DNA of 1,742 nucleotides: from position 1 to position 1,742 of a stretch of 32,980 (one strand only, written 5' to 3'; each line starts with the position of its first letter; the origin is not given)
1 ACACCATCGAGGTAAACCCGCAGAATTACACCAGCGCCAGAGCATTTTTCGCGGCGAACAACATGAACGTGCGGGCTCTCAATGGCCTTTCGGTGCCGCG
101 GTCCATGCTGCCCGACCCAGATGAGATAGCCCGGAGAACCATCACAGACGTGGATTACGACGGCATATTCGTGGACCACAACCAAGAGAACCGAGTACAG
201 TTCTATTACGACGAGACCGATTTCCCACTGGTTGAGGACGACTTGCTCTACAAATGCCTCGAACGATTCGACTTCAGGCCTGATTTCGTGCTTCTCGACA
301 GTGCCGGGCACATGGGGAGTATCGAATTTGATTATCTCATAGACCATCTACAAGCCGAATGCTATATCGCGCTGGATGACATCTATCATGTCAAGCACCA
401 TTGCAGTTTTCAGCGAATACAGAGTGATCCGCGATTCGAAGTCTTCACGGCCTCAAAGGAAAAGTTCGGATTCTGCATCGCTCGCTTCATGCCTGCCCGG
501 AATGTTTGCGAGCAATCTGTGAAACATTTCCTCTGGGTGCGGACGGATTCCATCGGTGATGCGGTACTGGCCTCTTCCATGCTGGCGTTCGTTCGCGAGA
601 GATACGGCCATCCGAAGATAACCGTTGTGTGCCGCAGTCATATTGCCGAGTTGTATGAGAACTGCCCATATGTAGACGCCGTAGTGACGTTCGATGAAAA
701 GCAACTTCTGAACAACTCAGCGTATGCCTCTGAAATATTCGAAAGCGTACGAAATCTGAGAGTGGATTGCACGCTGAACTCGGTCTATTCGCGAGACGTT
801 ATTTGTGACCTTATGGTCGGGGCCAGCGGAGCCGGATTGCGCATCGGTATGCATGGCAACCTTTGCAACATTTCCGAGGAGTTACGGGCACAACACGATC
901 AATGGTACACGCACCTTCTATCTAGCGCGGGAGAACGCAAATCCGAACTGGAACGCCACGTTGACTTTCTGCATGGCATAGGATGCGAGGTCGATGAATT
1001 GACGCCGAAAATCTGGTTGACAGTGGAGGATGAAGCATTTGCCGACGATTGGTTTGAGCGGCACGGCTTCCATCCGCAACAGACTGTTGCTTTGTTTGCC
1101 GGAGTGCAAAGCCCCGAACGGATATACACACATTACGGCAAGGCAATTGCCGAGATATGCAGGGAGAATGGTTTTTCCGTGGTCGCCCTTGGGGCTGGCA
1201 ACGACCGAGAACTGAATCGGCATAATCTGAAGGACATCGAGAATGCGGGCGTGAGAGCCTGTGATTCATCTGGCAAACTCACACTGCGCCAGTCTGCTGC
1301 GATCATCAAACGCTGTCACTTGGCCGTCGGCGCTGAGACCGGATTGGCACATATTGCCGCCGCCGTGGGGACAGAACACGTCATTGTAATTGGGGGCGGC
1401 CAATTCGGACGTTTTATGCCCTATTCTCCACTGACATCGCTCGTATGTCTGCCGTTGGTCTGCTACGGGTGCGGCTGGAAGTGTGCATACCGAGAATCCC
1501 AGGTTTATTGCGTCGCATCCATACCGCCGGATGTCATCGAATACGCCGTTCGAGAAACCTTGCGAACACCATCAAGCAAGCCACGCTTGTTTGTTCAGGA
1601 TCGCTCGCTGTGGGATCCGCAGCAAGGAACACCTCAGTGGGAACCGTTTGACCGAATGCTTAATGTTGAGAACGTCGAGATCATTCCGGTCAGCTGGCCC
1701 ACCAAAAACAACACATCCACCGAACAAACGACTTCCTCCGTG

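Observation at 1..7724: Two giant fused glycosyltransferase 'assembly-line' proteins (1 MTase-like + 7 GT modules, each with TPR-like segments) sitting directly on fliD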

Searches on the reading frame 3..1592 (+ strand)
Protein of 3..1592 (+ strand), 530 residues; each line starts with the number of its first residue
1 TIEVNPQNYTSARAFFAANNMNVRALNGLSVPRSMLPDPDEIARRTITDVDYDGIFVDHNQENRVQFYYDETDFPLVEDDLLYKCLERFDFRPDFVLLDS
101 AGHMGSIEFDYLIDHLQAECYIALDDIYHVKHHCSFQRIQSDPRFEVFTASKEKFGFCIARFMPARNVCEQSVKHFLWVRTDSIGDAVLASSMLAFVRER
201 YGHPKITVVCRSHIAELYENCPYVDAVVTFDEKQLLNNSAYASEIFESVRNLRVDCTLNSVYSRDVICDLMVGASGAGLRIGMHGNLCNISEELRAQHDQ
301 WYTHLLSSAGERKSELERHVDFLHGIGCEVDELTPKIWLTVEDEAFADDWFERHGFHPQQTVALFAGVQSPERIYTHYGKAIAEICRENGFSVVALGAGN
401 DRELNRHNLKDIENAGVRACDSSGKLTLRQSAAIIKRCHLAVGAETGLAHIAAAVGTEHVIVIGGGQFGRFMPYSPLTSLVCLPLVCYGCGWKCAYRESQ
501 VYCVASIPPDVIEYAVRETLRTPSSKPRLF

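Call 103: search_protein_representatives(protein=window:3-1592:+)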
Query: 530 residues. Proteins with E-value up to 0.001 (for the whole library): 11694; up to 1e-10: 3018; up to 1e-30: 534. The best 150 are listed.
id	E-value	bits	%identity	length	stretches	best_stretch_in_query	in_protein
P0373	0.0e+00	1236.3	94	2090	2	1-530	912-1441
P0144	1.3e-202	690.7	48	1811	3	2-525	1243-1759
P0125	2.7e-186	636.9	59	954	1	1-530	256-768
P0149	1.4e-181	621.4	53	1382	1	1-530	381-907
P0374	3.9e-180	616.6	52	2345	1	1-530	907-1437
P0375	8.5e-178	608.9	54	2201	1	1-530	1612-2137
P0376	2.4e-177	607.4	46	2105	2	2-530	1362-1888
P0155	4.1e-176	603.3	54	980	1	2-530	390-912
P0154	1.7e-172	591.3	51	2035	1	1-530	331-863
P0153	3.6e-172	590.3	52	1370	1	1-529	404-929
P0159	8.7e-172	589.0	52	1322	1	20-530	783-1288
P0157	1.3e-171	588.5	52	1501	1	2-529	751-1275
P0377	2.8e-171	587.4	51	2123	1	1-530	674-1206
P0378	3.8e-171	586.9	50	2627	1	2-530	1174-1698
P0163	1.1e-170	585.4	53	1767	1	22-528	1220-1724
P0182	1.8e-152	525.3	49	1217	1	1-530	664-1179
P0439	4.0e-102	359.1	44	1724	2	176-529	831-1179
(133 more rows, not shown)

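Call 104: search_protein_families(library=pfam, proteins=[P0373], max_evalue=0.01)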
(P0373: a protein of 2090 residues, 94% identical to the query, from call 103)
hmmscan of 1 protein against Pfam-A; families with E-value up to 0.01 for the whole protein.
P0373 (2090 aa): 6 families
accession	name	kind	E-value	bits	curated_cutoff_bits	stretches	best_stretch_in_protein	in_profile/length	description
PF00535.33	Glycos_transf_2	-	3.2e-26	92.7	23.3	2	1494-1615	1-120/168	Glycosyl transferase family 2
PF13578.12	Methyltransf_24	-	2.6e-17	64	26.3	1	668-784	1-105/105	Methyltransferase domain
PF01075.23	Glyco_transf_9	-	7.5e-16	58.6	22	1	1222-1399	66-234/247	Glycosyltransferase family 9 (heptosyltransferase)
PF13641.12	Glyco_tranf_2_3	-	3.7e-08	34.1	27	1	363-438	40-120/230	Glycosyltransferase like family 2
PF01596.23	Methyltransf_3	-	2e-05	24.4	22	0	664-783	45-154/204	O-methyltransferase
PF10111.15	Glyco_tranf_2_2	-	0.0029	17.6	27.3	0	360-429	36-107/276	Glycosyltransferase like family 2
